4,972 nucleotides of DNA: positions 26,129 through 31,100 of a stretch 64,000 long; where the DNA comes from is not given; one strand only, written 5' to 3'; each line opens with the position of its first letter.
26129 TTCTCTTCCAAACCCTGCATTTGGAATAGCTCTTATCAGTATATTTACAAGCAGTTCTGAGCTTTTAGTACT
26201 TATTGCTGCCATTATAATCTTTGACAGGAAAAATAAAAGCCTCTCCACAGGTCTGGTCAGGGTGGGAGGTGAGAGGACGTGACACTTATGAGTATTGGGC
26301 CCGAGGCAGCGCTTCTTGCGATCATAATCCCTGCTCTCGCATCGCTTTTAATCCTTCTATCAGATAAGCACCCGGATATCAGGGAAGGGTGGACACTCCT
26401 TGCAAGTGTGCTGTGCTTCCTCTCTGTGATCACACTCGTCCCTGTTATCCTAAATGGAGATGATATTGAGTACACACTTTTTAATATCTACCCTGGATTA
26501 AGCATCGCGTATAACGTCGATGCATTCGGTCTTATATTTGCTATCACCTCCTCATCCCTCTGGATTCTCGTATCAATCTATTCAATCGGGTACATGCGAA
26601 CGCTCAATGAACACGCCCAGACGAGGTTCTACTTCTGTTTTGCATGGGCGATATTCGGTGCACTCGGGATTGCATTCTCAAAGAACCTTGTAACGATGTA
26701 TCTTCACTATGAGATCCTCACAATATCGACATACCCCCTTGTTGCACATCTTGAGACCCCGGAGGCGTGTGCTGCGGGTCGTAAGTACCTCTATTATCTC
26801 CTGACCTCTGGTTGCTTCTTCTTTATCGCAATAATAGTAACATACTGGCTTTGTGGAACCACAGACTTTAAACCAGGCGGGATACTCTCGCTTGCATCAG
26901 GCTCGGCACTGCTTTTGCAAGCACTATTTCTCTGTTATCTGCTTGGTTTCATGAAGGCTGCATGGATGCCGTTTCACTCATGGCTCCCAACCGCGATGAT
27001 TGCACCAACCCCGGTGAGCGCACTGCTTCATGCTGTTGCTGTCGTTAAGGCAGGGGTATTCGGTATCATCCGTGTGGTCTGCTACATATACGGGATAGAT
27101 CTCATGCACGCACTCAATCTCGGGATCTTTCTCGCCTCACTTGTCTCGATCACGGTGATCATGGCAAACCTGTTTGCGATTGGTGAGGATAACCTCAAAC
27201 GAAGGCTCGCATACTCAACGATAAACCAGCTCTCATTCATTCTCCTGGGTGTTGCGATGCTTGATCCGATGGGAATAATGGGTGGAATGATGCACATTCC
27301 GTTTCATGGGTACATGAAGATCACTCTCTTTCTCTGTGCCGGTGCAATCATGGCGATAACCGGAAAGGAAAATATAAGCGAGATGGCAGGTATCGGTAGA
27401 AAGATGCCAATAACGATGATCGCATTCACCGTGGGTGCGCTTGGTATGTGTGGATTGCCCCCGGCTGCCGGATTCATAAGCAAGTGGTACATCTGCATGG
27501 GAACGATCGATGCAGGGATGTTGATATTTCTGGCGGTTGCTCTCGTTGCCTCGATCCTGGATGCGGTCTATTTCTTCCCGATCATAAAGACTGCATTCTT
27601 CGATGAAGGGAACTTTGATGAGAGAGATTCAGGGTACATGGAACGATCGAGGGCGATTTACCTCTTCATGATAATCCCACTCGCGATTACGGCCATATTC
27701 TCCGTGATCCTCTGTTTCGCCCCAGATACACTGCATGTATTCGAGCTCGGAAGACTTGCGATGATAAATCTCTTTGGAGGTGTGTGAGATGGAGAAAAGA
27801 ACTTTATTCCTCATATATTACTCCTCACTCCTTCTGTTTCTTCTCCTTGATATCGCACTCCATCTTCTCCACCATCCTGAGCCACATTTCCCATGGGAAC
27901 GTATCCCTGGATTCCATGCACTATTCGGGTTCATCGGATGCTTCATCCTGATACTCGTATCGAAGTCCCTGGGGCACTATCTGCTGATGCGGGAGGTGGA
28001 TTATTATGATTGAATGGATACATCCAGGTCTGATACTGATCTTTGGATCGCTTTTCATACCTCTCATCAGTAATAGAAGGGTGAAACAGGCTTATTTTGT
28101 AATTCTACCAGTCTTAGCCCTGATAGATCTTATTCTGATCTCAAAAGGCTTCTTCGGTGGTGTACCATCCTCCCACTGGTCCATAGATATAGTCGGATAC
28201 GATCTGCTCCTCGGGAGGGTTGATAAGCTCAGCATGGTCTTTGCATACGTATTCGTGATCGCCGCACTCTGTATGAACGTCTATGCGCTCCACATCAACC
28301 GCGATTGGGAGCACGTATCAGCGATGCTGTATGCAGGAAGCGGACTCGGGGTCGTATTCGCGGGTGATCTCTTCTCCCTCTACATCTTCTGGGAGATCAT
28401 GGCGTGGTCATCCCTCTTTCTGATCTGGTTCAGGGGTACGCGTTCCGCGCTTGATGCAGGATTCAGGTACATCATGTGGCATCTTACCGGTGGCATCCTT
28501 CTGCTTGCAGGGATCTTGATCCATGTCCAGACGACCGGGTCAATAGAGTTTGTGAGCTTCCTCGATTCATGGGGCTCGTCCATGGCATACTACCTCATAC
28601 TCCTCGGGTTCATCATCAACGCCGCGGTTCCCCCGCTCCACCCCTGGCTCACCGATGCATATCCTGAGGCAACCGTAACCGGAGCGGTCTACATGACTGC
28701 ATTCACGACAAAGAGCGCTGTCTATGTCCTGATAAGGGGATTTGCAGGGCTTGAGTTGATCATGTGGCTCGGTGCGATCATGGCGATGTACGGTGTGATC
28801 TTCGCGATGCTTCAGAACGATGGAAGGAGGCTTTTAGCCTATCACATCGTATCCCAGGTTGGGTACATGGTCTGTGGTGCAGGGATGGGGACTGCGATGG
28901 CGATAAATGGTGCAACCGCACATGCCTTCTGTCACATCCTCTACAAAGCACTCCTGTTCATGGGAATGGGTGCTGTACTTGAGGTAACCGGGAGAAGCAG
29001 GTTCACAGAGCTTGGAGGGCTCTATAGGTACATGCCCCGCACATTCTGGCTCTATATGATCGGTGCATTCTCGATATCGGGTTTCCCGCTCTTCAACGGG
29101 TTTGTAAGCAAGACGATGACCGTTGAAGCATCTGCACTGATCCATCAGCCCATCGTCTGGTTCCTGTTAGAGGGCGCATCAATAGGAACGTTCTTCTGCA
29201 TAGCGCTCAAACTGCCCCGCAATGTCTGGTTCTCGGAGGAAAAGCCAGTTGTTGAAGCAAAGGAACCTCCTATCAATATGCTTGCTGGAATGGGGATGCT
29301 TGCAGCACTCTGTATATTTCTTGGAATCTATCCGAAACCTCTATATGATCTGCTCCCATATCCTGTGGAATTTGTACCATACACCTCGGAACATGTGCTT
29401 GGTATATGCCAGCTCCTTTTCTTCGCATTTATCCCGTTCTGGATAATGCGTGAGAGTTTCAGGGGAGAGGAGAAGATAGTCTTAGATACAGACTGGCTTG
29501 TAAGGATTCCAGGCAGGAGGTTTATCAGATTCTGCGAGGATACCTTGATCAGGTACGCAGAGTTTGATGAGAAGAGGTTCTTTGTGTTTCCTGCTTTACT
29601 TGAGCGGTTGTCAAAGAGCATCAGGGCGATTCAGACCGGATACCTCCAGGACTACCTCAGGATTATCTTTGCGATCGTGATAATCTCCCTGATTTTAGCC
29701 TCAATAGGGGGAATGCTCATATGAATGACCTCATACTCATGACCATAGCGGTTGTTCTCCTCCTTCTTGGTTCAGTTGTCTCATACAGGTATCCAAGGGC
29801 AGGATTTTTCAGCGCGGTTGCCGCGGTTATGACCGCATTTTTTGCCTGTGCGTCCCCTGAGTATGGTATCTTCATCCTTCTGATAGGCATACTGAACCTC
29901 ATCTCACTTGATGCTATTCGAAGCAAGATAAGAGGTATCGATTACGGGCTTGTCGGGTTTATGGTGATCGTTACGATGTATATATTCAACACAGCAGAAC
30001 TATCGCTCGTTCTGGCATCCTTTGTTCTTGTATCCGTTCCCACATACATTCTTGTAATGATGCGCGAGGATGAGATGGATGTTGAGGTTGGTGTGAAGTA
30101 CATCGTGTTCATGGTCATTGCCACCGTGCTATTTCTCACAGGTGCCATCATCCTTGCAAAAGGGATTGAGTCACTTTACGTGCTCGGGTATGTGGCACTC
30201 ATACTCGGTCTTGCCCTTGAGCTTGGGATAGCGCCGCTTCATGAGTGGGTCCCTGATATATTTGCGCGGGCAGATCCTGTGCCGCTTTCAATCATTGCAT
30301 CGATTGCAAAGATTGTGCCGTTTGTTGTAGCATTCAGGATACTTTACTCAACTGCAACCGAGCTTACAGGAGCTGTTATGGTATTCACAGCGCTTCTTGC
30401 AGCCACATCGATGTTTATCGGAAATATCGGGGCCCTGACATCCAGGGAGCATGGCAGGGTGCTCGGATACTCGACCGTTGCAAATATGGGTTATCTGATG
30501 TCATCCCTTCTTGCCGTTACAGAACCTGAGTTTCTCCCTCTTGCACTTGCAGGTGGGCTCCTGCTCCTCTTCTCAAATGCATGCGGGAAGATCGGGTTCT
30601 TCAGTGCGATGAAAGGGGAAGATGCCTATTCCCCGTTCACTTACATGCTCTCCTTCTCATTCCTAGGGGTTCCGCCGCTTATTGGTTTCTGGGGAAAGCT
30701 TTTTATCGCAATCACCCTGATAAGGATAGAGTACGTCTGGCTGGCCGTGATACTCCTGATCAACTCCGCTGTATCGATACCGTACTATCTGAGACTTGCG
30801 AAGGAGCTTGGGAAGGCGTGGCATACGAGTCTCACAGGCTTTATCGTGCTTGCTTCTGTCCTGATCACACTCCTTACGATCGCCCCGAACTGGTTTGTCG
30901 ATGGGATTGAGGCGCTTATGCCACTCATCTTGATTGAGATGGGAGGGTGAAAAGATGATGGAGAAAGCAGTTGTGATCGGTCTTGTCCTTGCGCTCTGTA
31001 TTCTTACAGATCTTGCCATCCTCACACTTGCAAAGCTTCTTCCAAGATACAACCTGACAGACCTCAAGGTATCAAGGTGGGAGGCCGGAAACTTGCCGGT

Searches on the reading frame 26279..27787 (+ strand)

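Call 37: search_protein_families(library=pfam, proteins=[window:26279-27787:+], max_evalue=0.001)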
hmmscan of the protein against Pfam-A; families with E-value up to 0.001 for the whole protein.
window:26279-27787:+ (502 aa): 2 families
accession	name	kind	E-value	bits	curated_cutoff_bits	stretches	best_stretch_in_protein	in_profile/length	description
PF00361.26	Proton_antipo_M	-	3.7e-57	194.2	21.5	1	134-427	1-293/294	NADH:quinone oxidoreductase/Mrp antiporter, TM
PF00662.26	Proton_antipo_N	-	0.00035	20.9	24.5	1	74-118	9-51/51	NADH-Ubiquinone oxidoreductase (complex I), chain 5 N-terminus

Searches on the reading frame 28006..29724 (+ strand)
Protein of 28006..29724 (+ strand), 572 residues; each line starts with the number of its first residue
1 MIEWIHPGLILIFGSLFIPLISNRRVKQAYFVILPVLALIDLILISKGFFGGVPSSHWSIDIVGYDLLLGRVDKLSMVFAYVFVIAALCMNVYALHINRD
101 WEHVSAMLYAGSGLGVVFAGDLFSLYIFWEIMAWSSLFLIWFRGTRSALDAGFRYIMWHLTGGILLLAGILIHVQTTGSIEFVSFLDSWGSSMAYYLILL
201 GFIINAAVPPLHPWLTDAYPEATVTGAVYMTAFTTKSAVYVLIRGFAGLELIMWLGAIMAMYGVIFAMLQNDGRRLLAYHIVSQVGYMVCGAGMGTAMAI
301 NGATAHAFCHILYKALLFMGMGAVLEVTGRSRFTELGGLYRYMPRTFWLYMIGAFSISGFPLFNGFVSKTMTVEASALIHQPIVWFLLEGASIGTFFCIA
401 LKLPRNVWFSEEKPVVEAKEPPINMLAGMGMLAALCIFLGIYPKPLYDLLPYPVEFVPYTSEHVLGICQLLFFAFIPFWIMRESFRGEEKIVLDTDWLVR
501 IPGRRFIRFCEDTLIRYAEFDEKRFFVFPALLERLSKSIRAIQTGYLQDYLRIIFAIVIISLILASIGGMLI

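Call 37: search_protein_families(library=pfam, proteins=[window:28006-29724:+], max_evalue=0.001)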
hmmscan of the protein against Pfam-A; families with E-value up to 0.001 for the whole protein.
window:28006-29724:+ (572 aa): 1 family
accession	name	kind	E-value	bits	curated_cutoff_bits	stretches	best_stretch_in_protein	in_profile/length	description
PF00361.26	Proton_antipo_M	-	3.4e-44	151.7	21.5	1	119-387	1-286/294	NADH:quinone oxidoreductase/Mrp antiporter, TM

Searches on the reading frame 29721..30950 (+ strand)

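Call 37: search_protein_families(library=pfam, proteins=[window:29721-30950:+], max_evalue=0.001)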
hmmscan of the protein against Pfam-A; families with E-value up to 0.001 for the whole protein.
window:29721-30950:+ (409 aa): 1 family
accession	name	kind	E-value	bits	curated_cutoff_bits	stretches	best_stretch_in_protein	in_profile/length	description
PF00361.26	Proton_antipo_M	-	1.6e-17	64.1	21.5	1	94-350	4-292/294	NADH:quinone oxidoreductase/Mrp antiporter, TM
